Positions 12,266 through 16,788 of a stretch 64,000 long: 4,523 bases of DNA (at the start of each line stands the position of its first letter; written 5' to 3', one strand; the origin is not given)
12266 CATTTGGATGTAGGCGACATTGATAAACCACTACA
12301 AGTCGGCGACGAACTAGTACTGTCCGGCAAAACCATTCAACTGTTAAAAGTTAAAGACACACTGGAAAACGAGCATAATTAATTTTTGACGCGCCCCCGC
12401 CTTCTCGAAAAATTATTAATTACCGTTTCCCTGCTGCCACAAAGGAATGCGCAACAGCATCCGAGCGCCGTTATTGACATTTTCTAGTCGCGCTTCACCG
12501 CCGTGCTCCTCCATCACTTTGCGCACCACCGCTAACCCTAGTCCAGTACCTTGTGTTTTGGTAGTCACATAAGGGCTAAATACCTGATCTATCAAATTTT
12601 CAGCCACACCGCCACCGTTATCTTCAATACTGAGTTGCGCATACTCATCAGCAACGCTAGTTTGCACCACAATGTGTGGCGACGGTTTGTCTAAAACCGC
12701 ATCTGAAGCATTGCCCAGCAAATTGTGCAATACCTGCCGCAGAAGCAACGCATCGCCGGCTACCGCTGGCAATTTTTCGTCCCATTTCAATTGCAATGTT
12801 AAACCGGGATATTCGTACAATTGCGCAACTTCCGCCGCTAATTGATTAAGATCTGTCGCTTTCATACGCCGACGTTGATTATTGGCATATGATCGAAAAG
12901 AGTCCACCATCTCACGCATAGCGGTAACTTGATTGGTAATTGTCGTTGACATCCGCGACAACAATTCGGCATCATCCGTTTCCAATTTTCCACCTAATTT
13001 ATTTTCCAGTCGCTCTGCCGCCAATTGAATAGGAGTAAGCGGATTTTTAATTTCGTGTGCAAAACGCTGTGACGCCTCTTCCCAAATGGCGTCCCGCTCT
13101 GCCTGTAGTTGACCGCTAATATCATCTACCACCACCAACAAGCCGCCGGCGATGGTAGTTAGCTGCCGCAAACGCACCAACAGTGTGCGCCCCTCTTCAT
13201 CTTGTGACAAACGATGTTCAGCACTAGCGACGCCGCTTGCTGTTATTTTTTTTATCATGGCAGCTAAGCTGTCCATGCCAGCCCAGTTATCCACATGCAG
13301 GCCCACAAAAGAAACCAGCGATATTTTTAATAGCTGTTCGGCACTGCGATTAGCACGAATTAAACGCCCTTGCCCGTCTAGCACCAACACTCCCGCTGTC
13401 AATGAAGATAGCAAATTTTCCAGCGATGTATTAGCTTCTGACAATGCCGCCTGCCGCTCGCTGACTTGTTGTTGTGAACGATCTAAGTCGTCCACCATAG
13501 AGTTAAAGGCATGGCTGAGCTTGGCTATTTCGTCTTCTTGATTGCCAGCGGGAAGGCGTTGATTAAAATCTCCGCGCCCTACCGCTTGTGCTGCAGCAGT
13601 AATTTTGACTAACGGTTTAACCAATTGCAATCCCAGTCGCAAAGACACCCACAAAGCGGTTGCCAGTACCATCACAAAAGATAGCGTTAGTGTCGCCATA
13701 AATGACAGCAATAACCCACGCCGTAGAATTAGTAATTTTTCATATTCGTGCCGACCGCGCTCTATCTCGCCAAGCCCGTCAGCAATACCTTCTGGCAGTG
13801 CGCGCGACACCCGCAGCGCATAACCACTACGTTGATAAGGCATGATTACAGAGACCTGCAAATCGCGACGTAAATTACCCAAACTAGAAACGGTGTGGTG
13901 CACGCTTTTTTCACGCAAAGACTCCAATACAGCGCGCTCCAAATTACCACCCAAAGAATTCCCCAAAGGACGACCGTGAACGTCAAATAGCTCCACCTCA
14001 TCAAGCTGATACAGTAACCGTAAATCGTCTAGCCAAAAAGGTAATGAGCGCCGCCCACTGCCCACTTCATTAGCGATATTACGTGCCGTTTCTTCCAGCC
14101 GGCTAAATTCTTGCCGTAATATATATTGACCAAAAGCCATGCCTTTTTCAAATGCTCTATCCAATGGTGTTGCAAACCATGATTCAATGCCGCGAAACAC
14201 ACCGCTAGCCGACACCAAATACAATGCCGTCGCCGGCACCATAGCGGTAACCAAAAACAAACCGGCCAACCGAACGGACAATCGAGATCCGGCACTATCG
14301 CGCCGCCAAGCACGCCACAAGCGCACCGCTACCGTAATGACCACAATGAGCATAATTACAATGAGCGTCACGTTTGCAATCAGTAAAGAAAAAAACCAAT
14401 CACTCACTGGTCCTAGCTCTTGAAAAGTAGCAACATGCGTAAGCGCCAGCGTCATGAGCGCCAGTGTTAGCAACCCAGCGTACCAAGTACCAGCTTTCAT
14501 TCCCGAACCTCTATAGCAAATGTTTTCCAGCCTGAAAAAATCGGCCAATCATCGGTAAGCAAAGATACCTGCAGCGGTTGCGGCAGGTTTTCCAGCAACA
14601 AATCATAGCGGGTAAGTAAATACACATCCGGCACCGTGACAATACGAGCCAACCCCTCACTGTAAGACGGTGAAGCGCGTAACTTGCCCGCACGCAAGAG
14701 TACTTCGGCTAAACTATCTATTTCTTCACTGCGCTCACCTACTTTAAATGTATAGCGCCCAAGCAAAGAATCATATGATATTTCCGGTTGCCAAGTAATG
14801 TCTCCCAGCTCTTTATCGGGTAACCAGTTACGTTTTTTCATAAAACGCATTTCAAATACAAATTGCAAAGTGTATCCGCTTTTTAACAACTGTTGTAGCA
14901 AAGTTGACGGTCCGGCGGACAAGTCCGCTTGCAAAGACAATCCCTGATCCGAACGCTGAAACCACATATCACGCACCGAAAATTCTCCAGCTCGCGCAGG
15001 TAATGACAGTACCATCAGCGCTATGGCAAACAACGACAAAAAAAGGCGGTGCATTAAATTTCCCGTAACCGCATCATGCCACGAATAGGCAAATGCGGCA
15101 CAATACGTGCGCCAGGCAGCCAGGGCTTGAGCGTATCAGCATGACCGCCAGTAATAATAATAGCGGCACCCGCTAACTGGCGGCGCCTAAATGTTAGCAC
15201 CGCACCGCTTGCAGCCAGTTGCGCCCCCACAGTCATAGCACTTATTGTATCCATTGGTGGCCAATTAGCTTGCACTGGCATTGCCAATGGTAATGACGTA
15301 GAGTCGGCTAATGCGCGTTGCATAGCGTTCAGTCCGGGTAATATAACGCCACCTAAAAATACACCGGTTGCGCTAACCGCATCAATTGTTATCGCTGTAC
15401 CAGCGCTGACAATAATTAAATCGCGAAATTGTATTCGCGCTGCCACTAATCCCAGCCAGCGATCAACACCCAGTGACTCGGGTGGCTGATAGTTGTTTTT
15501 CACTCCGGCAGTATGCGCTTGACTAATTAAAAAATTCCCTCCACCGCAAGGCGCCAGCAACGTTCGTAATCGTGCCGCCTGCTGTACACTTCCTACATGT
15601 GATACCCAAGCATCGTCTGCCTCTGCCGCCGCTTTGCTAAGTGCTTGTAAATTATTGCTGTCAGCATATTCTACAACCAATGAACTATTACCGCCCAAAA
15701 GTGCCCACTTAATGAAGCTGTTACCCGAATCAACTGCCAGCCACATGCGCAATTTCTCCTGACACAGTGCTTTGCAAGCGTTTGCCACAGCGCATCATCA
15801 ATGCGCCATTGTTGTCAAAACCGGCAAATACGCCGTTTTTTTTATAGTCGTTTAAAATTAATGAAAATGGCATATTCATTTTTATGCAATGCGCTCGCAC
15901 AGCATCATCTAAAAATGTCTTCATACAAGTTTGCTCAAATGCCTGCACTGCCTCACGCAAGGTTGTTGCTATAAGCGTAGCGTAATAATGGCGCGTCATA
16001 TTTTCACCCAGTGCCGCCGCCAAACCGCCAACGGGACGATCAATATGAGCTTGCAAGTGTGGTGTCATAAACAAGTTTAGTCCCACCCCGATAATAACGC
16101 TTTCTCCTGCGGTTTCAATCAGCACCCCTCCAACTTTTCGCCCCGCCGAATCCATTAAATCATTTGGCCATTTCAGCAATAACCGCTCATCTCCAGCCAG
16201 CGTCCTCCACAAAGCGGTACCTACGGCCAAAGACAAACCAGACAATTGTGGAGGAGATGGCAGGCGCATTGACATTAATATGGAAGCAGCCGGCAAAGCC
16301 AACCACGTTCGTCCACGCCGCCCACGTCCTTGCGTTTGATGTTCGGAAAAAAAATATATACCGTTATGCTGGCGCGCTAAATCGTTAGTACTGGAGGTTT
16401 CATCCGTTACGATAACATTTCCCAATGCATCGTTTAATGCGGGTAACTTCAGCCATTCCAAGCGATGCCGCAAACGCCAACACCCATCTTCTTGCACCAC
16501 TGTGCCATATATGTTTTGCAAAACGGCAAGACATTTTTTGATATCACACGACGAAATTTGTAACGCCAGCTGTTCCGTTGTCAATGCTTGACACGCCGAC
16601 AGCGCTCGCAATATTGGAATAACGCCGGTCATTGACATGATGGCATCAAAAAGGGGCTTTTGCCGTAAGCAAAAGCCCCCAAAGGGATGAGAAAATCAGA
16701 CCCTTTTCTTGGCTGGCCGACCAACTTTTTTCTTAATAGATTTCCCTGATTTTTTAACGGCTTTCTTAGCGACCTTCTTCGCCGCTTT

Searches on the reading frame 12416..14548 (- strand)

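Call 47: search_protein_families(library=pfam, proteins=[window:12416-14548:-])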
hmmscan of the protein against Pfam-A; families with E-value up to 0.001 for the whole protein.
window:12416-14548:- (710 aa): 7 families
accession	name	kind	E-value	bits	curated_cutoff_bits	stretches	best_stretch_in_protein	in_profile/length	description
PF02518.31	HATPase_c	-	4e-21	76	26.4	1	598-703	1-109/111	Histidine kinase-, DNA gyrase B-, and HSP90-like ATPase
PF00672.30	HAMP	-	1.3e-13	51.5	25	1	305-355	2-51/53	HAMP domain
PF00512.31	HisKA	-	9.5e-08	32.4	26.9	1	497-556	10-62/66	His Kinase A (phospho-acceptor) domain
PF08448.16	PAS_4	-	5.3e-06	27.1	23.1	1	380-478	1-106/110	PAS fold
PF19312.4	NtrY_N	-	3.3e-05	23.8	23.2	1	53-163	39-149/291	NtrY N-terminal region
PF13188.13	PAS_8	-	0.00017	21.8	21.8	1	376-414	3-38/65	PAS domain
PF12860.13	PAS_7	-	0.0006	20.4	27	0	380-484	1-114/115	PAS fold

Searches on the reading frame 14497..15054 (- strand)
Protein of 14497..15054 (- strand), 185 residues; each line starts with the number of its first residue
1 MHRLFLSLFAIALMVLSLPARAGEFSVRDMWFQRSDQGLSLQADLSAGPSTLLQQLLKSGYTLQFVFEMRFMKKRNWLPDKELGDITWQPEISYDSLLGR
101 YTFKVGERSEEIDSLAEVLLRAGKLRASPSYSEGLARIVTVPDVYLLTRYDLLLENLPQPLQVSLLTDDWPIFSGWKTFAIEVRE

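Call 47: search_protein_families(library=pfam, proteins=[window:14497-15054:-])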
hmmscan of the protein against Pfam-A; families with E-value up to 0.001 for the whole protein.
window:14497-15054:- (185 aa): 1 family
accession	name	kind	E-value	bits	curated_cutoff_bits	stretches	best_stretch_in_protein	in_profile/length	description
PF14334.11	DUF4390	-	1.7e-21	76.8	27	1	24-179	3-160/161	Domain of unknown function (DUF4390)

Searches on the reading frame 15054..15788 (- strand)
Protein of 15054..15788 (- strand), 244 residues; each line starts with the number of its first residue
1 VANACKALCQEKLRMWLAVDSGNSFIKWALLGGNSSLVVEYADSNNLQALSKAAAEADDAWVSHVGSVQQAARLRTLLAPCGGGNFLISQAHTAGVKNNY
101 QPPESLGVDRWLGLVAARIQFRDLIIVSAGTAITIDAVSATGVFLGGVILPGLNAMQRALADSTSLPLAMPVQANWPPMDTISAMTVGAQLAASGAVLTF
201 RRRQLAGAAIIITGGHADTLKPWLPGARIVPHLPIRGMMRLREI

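Call 47: search_protein_families(library=pfam, proteins=[window:15054-15788:-])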
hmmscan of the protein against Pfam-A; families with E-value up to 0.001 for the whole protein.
window:15054-15788:- (244 aa): 1 family
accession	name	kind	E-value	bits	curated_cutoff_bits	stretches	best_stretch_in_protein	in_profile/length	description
PF03309.20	Pan_kinase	-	9.7e-35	120.7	24.7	1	17-199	2-201/205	Type III pantothenate kinase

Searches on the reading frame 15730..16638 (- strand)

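Call 47: search_protein_families(library=pfam, proteins=[window:15730-16638:-])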
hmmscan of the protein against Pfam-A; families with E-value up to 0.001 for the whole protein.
window:15730-16638:- (302 aa): 1 family
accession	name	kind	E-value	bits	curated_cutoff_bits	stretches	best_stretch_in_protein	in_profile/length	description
PF03099.24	BPL_LplA_LipB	-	8.5e-12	45.6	21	1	86-188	17-133/133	Biotin/lipoate A/B protein ligase family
